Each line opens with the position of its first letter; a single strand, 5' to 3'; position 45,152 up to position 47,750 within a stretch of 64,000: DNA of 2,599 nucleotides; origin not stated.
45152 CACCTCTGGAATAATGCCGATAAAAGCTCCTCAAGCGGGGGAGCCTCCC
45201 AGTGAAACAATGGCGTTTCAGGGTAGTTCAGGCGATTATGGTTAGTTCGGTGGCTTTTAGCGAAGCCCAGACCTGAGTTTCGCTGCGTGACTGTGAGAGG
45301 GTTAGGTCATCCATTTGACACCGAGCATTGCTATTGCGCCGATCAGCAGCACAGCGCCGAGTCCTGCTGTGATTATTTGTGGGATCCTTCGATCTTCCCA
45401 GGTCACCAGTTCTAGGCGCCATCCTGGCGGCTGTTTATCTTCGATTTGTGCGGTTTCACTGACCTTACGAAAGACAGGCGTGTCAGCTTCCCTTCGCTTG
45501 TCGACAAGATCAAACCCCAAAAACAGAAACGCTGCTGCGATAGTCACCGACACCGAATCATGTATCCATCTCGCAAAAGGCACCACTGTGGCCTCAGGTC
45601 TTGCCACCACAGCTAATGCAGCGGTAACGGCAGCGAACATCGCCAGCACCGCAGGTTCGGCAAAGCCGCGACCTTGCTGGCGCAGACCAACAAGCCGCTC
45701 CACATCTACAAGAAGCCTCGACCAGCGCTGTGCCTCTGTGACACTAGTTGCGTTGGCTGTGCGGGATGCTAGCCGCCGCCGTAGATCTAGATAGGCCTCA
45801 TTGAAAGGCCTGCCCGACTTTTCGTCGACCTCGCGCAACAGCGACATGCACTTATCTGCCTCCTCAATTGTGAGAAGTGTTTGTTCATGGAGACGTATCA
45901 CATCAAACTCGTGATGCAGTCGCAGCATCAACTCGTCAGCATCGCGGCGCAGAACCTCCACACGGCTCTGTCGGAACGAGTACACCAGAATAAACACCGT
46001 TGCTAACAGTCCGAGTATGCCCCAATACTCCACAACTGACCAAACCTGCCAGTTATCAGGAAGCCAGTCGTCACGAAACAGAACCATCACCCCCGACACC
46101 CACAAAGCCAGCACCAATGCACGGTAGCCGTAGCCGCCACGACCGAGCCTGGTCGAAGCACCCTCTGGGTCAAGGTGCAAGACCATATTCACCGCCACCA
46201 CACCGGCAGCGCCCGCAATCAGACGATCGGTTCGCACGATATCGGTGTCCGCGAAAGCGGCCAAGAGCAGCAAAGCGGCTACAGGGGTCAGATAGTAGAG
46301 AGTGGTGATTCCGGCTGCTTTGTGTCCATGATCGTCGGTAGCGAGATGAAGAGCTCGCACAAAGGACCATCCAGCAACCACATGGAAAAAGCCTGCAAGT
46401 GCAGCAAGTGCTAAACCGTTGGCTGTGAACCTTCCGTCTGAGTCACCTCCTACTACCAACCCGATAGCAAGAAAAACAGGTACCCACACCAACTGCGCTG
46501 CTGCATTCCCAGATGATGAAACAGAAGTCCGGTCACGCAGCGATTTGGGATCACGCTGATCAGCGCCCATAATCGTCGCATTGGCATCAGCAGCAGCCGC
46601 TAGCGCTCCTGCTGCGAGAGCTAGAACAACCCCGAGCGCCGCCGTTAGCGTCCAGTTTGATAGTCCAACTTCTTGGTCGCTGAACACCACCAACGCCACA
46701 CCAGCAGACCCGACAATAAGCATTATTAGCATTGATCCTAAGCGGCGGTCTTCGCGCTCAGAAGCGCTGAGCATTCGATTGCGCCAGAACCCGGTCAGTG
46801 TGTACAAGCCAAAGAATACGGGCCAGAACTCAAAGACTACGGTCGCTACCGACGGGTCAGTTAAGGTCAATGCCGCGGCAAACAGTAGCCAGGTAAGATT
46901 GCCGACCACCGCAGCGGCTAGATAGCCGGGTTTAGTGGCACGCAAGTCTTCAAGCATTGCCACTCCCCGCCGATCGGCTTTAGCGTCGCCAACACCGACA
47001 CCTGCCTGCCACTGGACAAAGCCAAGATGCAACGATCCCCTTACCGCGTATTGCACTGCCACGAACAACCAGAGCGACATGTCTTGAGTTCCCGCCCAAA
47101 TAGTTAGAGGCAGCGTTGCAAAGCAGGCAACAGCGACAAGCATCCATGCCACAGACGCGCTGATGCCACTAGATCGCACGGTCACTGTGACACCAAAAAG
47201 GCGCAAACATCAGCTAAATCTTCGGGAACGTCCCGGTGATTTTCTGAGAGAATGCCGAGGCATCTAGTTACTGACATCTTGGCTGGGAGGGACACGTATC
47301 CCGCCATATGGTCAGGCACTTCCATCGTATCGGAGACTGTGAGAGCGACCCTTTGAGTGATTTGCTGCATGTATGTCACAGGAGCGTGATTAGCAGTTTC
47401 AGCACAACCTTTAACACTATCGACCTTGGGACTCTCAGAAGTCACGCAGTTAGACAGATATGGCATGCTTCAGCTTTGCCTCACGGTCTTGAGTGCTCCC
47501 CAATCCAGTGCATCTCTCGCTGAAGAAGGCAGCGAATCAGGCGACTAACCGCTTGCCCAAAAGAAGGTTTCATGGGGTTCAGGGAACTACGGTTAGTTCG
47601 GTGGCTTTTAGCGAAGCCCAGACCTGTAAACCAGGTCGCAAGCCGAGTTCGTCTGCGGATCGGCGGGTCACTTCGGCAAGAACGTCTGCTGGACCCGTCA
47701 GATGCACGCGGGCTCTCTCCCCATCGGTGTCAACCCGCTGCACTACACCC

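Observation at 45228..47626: A 2.3-kb insertion bracketed by a 36-bp duplication of the modC 3' end, carrying a 634-aa chimeric membrane protein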

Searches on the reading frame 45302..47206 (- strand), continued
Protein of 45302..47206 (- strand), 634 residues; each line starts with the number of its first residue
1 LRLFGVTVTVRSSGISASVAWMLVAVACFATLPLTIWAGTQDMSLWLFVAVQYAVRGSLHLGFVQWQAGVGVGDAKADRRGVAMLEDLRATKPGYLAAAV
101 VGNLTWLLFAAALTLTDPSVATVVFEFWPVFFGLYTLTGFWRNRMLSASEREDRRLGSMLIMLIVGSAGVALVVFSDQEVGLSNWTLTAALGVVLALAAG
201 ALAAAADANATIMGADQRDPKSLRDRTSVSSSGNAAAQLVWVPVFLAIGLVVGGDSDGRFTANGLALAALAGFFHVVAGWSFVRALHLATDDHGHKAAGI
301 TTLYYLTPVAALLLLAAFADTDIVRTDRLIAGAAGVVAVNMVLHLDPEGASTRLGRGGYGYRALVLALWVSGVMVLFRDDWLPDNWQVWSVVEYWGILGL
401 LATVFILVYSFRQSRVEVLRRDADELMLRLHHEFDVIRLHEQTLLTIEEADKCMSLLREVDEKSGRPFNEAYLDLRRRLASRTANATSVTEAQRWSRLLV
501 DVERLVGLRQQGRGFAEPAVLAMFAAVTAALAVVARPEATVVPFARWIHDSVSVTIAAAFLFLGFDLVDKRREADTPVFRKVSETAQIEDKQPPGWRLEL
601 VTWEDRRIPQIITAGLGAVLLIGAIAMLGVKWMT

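Call 51: search_protein_families(library=pfam, proteins=[P0160, P0169, P0185, P0191, P0204, P0210, P0223, P0255, P0273, P0289], max_evalue=0.01)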
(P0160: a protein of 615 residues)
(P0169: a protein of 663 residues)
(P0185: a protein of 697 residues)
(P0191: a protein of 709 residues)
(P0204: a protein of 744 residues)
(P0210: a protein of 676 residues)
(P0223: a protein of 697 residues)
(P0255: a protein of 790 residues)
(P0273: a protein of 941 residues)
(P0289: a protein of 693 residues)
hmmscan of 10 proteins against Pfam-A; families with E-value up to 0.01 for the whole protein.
P0160 (615 aa): 0 families

P0169 (663 aa): 0 families

P0185 (697 aa): 0 families

P0191 (709 aa): 1 family
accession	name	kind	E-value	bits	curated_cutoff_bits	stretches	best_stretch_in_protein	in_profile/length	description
PF00892.27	EamA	-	0.0074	17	28.2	1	15-71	7-62/135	EamA-like transporter family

P0204 (744 aa): 0 families

P0210 (676 aa): 0 families

P0223 (697 aa): 0 families

P0255 (790 aa): 1 family
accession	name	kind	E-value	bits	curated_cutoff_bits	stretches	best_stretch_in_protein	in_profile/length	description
PF00892.27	EamA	-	0.00031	21.5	28.2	1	20-70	5-55/135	EamA-like transporter family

P0273 (941 aa): 0 families

P0289 (693 aa): 0 families

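Call 53: search_protein_families(library=padloc, proteins=[window:45302-47143:-], max_evalue=0.01)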
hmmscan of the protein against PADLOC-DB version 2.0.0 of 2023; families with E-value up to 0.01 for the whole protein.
window:45302-47143:- (613 aa): 0 families

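Call 56: find_encoding_contigs(protein=P0008, flank=10000, max_places=4)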
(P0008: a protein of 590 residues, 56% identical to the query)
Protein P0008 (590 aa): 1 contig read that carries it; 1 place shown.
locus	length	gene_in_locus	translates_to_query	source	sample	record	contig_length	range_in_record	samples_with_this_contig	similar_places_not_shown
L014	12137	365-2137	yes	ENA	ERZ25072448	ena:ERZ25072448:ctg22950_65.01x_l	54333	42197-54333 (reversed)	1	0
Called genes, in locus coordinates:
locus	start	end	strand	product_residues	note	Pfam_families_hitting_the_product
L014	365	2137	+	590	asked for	-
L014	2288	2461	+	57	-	-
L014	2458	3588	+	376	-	-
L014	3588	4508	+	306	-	-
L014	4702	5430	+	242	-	PF02534:T4SS-DNA_transf (weak)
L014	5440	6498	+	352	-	PF10412:TrwB_AAD_bind, PF02534:T4SS-DNA_transf (weak), PF12696:TraG-D_C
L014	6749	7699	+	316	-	-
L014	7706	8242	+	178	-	-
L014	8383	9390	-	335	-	PF08843:AbiEii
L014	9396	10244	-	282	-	PF09407:AbiEi_1 (weak)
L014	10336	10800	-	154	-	-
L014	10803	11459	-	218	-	PF13614:AAA_31 (faint)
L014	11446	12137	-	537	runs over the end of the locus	PF00437:T2SSE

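Call 57: find_encoding_contigs(protein=P0010, flank=10000, max_places=4)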
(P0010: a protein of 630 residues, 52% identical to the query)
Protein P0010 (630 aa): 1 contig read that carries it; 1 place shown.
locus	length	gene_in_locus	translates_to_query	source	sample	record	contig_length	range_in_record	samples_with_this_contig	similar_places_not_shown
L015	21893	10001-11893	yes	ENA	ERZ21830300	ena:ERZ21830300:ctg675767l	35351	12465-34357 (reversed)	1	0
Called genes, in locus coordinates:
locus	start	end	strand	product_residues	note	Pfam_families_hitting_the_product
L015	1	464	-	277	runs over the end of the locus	PF03476:MOSC_N, PF03473:MOSC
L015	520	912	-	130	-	PF01850:PIN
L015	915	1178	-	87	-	-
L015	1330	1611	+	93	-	PF01527:HTH_Tnp_1, PF13384:HTH_23, PF13518:HTH_28 (weak)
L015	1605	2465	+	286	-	PF13276:HTH_21, PF00665:rve, PF13683:rve_3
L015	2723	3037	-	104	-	PF07366:SnoaL (weak), PF12680:SnoaL_2 (weak)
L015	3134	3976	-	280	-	PF13340:DUF4096, PF01609:DDE_Tnp_1, PF13586:DDE_Tnp_1_2 (weak)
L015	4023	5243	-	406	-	PF13173:AAA_14, PF13635:DUF4143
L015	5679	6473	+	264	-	PF00149:Metallophos, PF12850:Metallophos_2 (faint)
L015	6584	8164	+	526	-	PF02985:HEAT (faint), PF25591:LRV_2 (faint), PF01816:LRV (weak)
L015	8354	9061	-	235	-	-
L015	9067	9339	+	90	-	-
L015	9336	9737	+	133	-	PF12762:DDE_Tnp_IS1595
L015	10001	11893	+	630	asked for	-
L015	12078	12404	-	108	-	-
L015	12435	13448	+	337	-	PF01909:NTP_transf_2, PF18765:Polbeta (weak)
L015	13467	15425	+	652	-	PF01816:LRV (faint), PF25591:LRV_2 (faint)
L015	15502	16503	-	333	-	PF08843:AbiEii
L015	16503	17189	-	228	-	-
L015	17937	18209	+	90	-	-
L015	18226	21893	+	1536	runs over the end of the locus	PF13401:AAA_22 (faint), PF01555:N6_N4_Mtase, PF00270:DEAD (weak), PF04851:ResIII, PF27151:YagJ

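Call 63: find_related_loci(query=A1, collection=viral_contigs, flank=10000)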
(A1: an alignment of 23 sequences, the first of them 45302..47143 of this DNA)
Query A1 (613 aa) in viral_contigs; peptide patterns used: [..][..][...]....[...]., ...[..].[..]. (x = any residue, [..] = any of these).
144 stretches matched a pattern, but none encodes a relative of the query by tblastn (E <= 1e-3).

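Call 65: search_dna_similar(query=window:45302-47185:-, collection=plasmids, mode=protein, max_evalue=0.001, max_rows=20)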
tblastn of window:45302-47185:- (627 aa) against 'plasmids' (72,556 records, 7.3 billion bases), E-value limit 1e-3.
No match.

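Call 66: list_cluster_members(proteins=[P0160, P0162, P0169, P0185, P0191, P0204, P0210, P0223, P0255, P0273])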
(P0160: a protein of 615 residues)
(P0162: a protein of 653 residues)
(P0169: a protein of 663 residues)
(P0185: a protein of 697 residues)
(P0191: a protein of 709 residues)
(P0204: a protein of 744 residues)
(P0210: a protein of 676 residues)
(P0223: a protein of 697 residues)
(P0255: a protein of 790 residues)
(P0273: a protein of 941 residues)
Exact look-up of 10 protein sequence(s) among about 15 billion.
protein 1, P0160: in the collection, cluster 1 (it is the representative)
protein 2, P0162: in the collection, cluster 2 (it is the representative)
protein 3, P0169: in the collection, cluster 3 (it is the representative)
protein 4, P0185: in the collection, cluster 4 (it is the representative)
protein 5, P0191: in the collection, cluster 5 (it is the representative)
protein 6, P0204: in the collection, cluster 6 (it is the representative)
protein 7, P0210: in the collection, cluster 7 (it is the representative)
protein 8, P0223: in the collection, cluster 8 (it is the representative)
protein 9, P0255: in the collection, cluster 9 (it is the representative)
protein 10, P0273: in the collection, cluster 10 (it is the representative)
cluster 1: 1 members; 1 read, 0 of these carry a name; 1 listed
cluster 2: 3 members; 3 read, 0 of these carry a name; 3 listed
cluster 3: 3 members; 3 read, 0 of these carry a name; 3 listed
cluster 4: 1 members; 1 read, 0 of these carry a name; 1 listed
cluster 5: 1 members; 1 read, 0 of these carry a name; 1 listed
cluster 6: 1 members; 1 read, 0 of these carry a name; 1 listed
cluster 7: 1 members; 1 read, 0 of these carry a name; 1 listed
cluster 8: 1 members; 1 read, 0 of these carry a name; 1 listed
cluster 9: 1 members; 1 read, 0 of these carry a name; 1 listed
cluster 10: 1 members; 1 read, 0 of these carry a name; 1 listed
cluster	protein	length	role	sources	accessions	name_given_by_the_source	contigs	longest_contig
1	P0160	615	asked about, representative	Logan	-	-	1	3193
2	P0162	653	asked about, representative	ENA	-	-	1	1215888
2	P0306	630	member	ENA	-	-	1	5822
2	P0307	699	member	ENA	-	-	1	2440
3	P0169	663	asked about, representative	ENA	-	-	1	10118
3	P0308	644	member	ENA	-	-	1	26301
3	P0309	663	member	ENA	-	-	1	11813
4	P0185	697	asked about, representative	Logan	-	-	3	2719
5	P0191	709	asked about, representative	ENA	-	-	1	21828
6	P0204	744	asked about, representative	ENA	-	-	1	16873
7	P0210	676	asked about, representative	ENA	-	-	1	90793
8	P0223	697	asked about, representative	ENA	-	-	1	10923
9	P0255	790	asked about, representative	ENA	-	-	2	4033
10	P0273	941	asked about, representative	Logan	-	-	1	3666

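Call 67: search_protein_families(library=ncbifam, proteins=[window:45302-47185:-], max_evalue=0.01)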
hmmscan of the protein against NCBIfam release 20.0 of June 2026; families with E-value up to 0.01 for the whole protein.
window:45302-47185:- (627 aa): 0 families

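Call 68: search_solved_structures(query=A1, max_evalue=1)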
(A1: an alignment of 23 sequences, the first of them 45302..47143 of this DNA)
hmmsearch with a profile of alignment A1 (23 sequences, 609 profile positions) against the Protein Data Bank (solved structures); distinct sequences matched with E-value up to 1: 0.

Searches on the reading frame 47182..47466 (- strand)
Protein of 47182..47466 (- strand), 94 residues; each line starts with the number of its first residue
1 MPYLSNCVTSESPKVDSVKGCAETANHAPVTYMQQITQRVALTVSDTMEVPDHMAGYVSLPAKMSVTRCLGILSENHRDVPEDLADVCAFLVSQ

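Call 4: search_protein_families(library=pfam, proteins=[window:47182-47466:-], max_evalue=0.01)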
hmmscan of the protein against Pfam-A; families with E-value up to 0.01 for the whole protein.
window:47182-47466:- (94 aa): 0 families

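Call 52: find_homologous_proteins(query=window:47182-47466:-, max_evalue=0.01)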
Query window:47182-47466:- (94 aa): 1 proteins with E <= 0.01 among 1 candidates.
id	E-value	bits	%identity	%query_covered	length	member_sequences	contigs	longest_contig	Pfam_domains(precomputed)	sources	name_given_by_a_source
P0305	8.4e-56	203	100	100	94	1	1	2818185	-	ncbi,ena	-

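Call 53: search_protein_families(library=padloc, proteins=[window:47182-47466:-], max_evalue=0.01)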
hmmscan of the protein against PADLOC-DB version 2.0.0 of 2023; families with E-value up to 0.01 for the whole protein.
window:47182-47466:- (94 aa): 0 families

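Call 61: search_protein_families(library=pfam, proteins=[window:47185-47466:-], max_evalue=10)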
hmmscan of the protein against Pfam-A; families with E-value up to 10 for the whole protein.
seq(94 aa): 0 families

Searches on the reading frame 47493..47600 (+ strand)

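Call 61: search_protein_families(library=pfam, proteins=[window:47493-47600:+], max_evalue=10)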
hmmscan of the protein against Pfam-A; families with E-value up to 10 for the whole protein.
seq(36 aa): 1 family
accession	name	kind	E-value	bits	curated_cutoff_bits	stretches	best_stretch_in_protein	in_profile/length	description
PF22281.1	DUF6959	-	0.03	15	27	1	11-32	10-33/88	Family of unknown function (DUF6959)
